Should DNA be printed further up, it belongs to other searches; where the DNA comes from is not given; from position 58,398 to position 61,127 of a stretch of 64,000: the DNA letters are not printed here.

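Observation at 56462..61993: hcrCAB-like 4-hydroxybenzoyl-CoA reductase divergent from a boxD-like dehydrogenase: a possible reductive-dehydroxylation-to-epoxidase hybrid route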

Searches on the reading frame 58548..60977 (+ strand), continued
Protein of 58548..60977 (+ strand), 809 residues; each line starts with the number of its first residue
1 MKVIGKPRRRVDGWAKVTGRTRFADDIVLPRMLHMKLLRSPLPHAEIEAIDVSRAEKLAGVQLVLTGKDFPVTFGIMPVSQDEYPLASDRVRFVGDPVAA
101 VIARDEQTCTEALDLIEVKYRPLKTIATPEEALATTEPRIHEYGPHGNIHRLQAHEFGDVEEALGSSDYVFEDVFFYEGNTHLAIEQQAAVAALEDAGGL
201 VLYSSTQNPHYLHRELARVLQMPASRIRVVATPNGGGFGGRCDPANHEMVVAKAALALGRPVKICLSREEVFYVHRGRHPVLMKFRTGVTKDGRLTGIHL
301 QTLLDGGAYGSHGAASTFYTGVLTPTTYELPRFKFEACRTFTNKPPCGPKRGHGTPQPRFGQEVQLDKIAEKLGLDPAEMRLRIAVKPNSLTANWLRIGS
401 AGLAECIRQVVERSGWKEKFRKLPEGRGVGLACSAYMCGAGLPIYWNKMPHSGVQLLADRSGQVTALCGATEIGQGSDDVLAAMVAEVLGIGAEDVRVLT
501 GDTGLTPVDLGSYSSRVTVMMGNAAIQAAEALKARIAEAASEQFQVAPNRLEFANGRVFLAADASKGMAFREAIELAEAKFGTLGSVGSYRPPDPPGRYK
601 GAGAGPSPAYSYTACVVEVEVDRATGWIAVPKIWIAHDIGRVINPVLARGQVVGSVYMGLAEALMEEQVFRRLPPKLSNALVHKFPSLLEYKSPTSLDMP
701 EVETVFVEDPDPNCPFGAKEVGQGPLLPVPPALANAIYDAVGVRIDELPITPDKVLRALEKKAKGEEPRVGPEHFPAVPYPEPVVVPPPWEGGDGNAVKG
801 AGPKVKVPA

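Call 35: search_protein_families(library=ncbifam, proteins=[L001:19728-20843:+, L006:5441-5986:+, L014:3535-4692:+, L007:2998-3900:-, L012:4486-5460:+, L003:16680-17918:+, L012:2871-4484:+, L001:8384-9397:-], max_evalue=0.00001)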
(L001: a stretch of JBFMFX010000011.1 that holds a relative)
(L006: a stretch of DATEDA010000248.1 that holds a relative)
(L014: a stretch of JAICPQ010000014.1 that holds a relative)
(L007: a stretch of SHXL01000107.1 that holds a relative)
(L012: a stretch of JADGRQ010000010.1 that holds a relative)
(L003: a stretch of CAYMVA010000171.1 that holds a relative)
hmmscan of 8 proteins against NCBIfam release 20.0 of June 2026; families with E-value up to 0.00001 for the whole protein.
L001:19728-20843:+ (371 aa): 15 families
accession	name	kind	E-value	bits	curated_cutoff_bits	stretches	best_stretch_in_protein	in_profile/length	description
NF006101.0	PRK08255.1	equivalog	2.4e-103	346.7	1078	1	2-369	6-382/768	bifunctional salicylyl-CoA 5-hydroxylase/oxidoreductase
NF053547.1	violacein_VioD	equivalog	3.5e-67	226.8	620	1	1-334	4-339/372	flavin-dependent violacein biosynthesis monooxygenase VioD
NF005313.0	PRK06847.1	subfamily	7.4e-16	58.1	372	2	246-322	273-348/375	hypothetical protein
NF005566.0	PRK07236.1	subfamily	4.7e-13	48.8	333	1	250-320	300-370/386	hypothetical protein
NF005720.0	PRK07538.1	subfamily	6.2e-12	45.1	400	1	250-322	294-364/418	hypothetical protein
NF033623.1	urate_HpxO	equivalog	2.6e-11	43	500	1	251-325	272-347/381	FAD-dependent urate hydroxylase HpxO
NF006021.0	PRK08163.1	equivalog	3.6e-11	42.7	459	1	230-316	259-348/398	3-hydroxybenzoate 6-monooxygenase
NF005243.0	PRK06753.1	equivalog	1.2e-09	37.5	365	0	251-317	266-330/374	hypothetical protein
NF005761.0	PRK07588.1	equivalog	2.7e-09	36.5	454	1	250-321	274-345/392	FAD-binding domain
NF005452.0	PRK07045.1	equivalog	3e-09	36.3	397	1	250-337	280-370/388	putative monooxygenase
NF004829.0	PRK06183.1-3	subfamily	2.3e-08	33.3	390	0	53-145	110-184/520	bifunctional 3-(3-hydroxy-phenyl)propionate/3-hydroxycinnamic acid hydroxylase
TIGR01988.1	Ubi-OHases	subfamily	4.4e-08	32.4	224.65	0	214-334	238-364/387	ubiquinone biosynthesis hydroxylase, UbiH/UbiF/VisC/COQ6 family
NF004780.0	PRK06126.1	subfamily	5.7e-08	31.5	445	1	124-326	177-377/552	hypothetical protein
NF005788.0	PRK07608.1-3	equivalog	3.5e-06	26.1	478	0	124-320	154-348/388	UbiH/UbiF family hydroxylase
NF053548.1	violacein_VioC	equivalog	4.6e-06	26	760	0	255-310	299-354/429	NADP-dependent violacein biosynthesis oxygenase VioC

L006:5441-5986:+ (181 aa): 7 families
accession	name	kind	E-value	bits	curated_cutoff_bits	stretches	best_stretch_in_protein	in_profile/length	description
NF053878.1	FATransRegFadRBac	equivalog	9.9e-11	41.8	200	1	4-151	18-168/190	fatty acid metabolism transcriptional regulator FadR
NF041196.1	ScbR_bind_reg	equivalog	3.7e-09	37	150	1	1-127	18-143/191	ScbR family autoregulator-binding transcription factor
TIGR03384.1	betaine_BetI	equivalog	1.5e-08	34.6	201.3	1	3-75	22-94/189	choline-binding transcriptional repressor BetI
NF053731.1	TransRegFasRMycb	equivalog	3.3e-08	33.6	330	1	2-149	24-169/199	HTH-type transcriptional activator FasR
TIGR03613.1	RutR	equivalog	1.3e-07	31.7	368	1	2-136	21-155/202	pyrimidine utilization regulatory protein R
NF001978.0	PRK00767.1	equivalog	4.8e-07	29.7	118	1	4-73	24-94/197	transcriptional regulator BetI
NF037937.1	septum_RefZ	equivalog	2.1e-06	27.7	180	1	1-54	11-64/195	forespore capture DNA-binding protein RefZ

L014:3535-4692:+ (385 aa): 67 families (the best 25 are shown)
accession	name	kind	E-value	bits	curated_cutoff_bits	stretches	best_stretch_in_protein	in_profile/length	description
NF004829.0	PRK06183.1-3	subfamily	2.1e-51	175.3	390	1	3-374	8-387/520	bifunctional 3-(3-hydroxy-phenyl)propionate/3-hydroxycinnamic acid hydroxylase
NF004832.0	PRK06184.1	subfamily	5e-49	167.4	476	1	3-340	6-349/506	hypothetical protein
NF004780.0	PRK06126.1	subfamily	1.4e-47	162.2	445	1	3-349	8-378/552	hypothetical protein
NF006002.0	PRK08132.1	subfamily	1.2e-46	159.3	416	1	2-325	24-352/552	FAD-dependent oxidoreductase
NF004831.0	PRK06183.1-5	equivalog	9.5e-42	143.2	546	1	3-330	8-337/568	bifunctional 3-(3-hydroxy-phenyl)propionate/3-hydroxycinnamic acid hydroxylase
NF004828.0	PRK06183.1-2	equivalog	1.5e-39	135.8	853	1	4-316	13-321/568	bifunctional 3-(3-hydroxy-phenyl)propionate/3-hydroxycinnamic acid hydroxylase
NF033145.1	rif_monoox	equivalog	9e-39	133.6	800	1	5-358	2-351/472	rifampin monooxygenase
NF005303.0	PRK06834.1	subfamily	5.2e-37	127.5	625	1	2-374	2-365/488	hypothetical protein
NF046068.1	AkvoneHdxseDnrF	equivalog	6.2e-36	124.3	650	1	6-349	1-363/439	aklavinone 12-hydroxylase DnrF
NF046069.1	AkvoneHdxseRdmE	equivalog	7.6e-36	124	700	1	6-353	1-368/521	aklavinone 12-hydroxylase RdmE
NF006092.0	PRK08244.1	equivalog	1.2e-35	123.1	644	1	5-342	4-340/494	monooxygenase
TIGR01988.1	Ubi-OHases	subfamily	4e-31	108.2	224.65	1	5-317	1-314/387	ubiquinone biosynthesis hydroxylase, UbiH/UbiF/VisC/COQ6 family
NF004830.0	PRK06183.1-4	equivalog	3.9e-29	101.5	1135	1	5-316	20-330/617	bifunctional 3-(3-hydroxy-phenyl)propionate/3-hydroxycinnamic acid hydroxylase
NF005313.0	PRK06847.1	subfamily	2e-28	99.4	372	1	3-170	4-169/375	hypothetical protein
NF045577.1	FAD_mono_MbnF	equivalog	2.7e-27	95.6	800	1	2-360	3-381/531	methanobactin biosynthesis FAD monooxygenase MbnF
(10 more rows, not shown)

L007:2998-3900:- (300 aa): 0 families

L012:4486-5460:+ (324 aa): 8 families
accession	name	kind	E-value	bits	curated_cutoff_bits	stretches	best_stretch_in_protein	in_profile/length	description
TIGR02037.1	degP_htrA_DO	subfamily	2.9e-16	59.5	416.2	1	174-312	184-328/434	Do family serine endopeptidase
TIGR02038.1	protease_degS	equivalog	1.4e-14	54.1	422.95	1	26-309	53-344/351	outer membrane-stress sensor serine endopeptidase DegS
NF008147.1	PRK10898.1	equivalog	9.3e-13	48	408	1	174-309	201-345/352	outer membrane-stress sensor serine endopeptidase DegS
NF047968.1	SerProtHtrA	equivalog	3.8e-11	43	470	1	173-309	215-355/357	serine protease HtrA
NF041521.1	HhoA_HhoB_HtrA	equivalog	1.6e-10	40.9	450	0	243-312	264-332/335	HhoA/HhoB/HtrA family serine endopeptidase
NF050055.1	SerProtHtrAMycob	equivalog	1.5e-06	27.4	800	0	50-309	225-496/502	serine protease HtrA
NF007526.1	PRK10139.1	equivalog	2.3e-06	26.6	756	0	51-310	90-358/456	serine endoprotease DegQ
NF040960.1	MamE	equivalog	2.5e-06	26.4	800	0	240-309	465-533/659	magnetosome formation protease MamE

L003:16680-17918:+ (412 aa): 1 family
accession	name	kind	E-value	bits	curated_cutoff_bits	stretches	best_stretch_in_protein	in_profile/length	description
TIGR04510.1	mod_pep_cyc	subfamily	1.7e-06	26.9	400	1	17-81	420-484/814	putative peptide modification system cyclase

L012:2871-4484:+ (537 aa): 103 families (the best 25 are shown)
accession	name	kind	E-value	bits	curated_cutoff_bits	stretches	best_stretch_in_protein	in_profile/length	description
NF004837.0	PRK06187.1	subfamily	3.3e-172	573.4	476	1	8-536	2-522/531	long-chain-fatty-acid--CoA ligase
NF005426.0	PRK07008.1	equivalog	1.4e-170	568.5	822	1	2-536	2-535/545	3-(methylthio)propionyl-CoA ligase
NF004674.0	PRK06018.1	subfamily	7.5e-165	549.7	766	1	7-536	3-534/544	long-chain-fatty-acid--CoA ligase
NF004143.0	PRK05620.1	equivalog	1e-116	390.6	852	1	6-535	2-554/576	long-chain fatty-acid--CoA ligase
NF006020.0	PRK08162.1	subfamily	1.5e-107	360.2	677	1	7-535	12-537/545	acyl-CoA synthetase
NF006182.0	PRK08316.1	subfamily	8.4e-85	285.2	663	1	15-536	12-517/523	fatty acyl-CoA synthetase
NF005307.0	PRK06839.1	equivalog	5e-74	249.7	748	1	45-534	29-491/496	o-succinylbenzoate--CoA ligase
NF005857.1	PRK07786.1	exception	1.3e-73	248.3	733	1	44-536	35-512/513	fatty-acid--CoA ligase FadD5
NF009233.0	PRK12583.1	subfamily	8e-73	245.7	832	2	175-535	199-549/558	fatty acid CoA ligase family protein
NF005801.1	PRK07656.1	equivalog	3.2e-72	243.8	657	1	19-533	6-500/500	FadD3 family acyl-CoA ligase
NF005702.0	PRK07514.1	subfamily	1.4e-71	241.4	558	1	39-536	25-500/506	malonyl-CoA synthase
NF004797.0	PRK06145.1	equivalog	1.1e-70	238.4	850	1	45-535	29-494/499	acyl-CoA synthetase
NF004114.0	PRK05605.1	equivalog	4.7e-68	229.9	766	1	174-535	218-568/575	long-chain-fatty-acid--CoA ligase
NF005676.0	PRK07470.1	equivalog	2.6e-67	227.6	774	1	43-535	45-528/544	acyl-CoA synthetase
NF002966.0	PRK03640.1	equivalog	9.8e-67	225.6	556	1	43-534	27-478/483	o-succinylbenzoate--CoA ligase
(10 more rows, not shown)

L001:8384-9397:- (337 aa): 26 families (the best 25 are shown)
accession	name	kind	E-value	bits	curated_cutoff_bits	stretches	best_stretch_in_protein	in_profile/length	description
TIGR02824.1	quinone_pig3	subfamily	1.6e-49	168.7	296.8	2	114-335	92-323/325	putative NAD(P)H quinone oxidoreductase, PIG3 family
NF010344.0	PRK13771.1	subfamily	6.4e-44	150.3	349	1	14-336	12-332/334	putative alcohol dehydrogenase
NF041172.1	AcrlCoa_red_Thmprot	equivalog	1.2e-40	139.5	500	1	16-336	14-333/334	acryloyl-CoA reductase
NF006940.0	PRK09422.1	equivalog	7.1e-33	114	344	1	27-335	24-333/338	alcohol dehydrogenase AdhP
NF003808.0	PRK05396.1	equivalog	4.9e-30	104.6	380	1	15-335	13-338/341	L-threonine 3-dehydrogenase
TIGR00692.1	tdh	equivalog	5.3e-29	101.3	458.35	1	17-335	13-338/340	L-threonine 3-dehydrogenase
TIGR01751.1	crot-CoA-red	equivalog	3e-26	92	378.55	1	23-334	33-384/398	crotonyl-CoA carboxylase/reductase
TIGR03989.1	Rxyl_3153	subfamily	1.6e-23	83.6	440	1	114-328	139-362/370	NDMA-dependent alcohol dehydrogenase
TIGR02823.1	oxido_YhdH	subfamily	1e-22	80.4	297.25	1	17-335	16-322/324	acrylyl-CoA reductase family protein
NF041097.1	keto_inos_dh_IolM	equivalog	1.3e-21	76.7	450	1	10-328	35-381/389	scyllo-inosose 3-dehydrogenase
NF047908.1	AldhRedAhr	equivalog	9.3e-21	74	470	1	32-328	33-326/335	NADPH-dependent aldehyde reductase Ahr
NF008024.0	PRK10754.1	subfamily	1.9e-18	66.6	348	1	115-273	94-252/327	NADPH:quinone reductase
TIGR03366.1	HpnZ_proposed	hypoth_equivalog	8.1e-18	64.7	328.1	1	109-284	103-278/315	putative phosphonate catabolism associated alcohol dehydrogenase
TIGR02818.1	adh_III_F_hyde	equivalog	3.7e-16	59.2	543.95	1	115-329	139-361/368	S-(hydroxymethyl)glutathione dehydrogenase/class III alcohol dehydrogenase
TIGR03451.1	mycoS_dep_FDH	equivalog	1.4e-15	57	512.9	1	114-327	129-349/358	S-(hydroxymethyl)mycothiol dehydrogenase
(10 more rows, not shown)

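Call 51: search_protein_representatives(protein=window:58548-60977:+)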
Query: 809 residues. Proteins with E-value up to 0.001 (for the whole library): 50275; up to 1e-10: 21618; up to 1e-30: 5525. The best 150 are listed.
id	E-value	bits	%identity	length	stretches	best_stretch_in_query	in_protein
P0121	0.0e+00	1077.6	62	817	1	3-798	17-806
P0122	1.7e-260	883.2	54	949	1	9-764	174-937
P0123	6.3e-239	811.8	51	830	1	3-772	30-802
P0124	2.7e-223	760.1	60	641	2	3-324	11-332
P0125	4.9e-215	732.8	46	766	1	9-766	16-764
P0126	2.7e-210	717.2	60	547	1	259-797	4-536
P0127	1.5e-208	711.3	47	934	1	3-761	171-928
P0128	7.0e-208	709.2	45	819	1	4-761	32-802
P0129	2.3e-200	684.3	53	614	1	167-767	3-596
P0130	2.3e-196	671.1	47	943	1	2-767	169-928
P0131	3.2e-195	667.3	68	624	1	156-583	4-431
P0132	1.6e-193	661.7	45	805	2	2-541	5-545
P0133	4.7e-189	646.9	43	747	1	15-766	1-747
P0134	8.6e-189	646.0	45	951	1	3-763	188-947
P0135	4.3e-187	640.4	44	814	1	3-767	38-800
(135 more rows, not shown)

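Call 63: list_cluster_members(proteins=[window:58548-60977:+, window:60974-61993:+, window:31504-32916:-, window:12175-14037:+])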
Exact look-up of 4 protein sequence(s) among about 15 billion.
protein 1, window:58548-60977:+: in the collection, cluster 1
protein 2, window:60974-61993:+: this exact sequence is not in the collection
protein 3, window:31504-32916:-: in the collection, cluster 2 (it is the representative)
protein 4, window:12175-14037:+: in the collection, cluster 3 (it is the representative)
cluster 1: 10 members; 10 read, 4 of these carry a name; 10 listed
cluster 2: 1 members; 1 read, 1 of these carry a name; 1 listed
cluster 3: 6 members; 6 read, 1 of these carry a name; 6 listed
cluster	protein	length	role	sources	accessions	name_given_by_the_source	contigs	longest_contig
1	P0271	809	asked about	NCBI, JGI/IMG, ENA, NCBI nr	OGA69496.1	MAG: aldehyde oxidase [Betaproteobacteria bacterium RIFCSPLOWO2_12_FULL_68_20]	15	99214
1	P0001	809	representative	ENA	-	-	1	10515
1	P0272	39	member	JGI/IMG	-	hypothetical protein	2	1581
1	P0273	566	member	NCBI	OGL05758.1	MAG: aldehyde oxidase, partial [Candidatus Rokubacteria bacterium ...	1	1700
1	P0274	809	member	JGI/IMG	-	4-hydroxybenzoyl-CoA reductase alpha subunit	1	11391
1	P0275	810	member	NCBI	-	-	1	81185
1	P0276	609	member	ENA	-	-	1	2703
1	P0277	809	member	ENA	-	-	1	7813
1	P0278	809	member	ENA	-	-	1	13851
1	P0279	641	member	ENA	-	-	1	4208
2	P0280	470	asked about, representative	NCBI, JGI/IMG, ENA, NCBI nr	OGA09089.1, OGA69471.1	MAG: benzoyl-CoA oxygenase subunit B [Betaproteobacteria bacterium ...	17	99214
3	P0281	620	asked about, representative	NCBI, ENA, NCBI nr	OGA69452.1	MAG: Fe-S protein assembly chaperone HscA [Betaproteobacteria bacterium ...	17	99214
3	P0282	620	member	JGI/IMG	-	-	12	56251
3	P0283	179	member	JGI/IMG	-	-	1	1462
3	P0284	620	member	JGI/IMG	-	-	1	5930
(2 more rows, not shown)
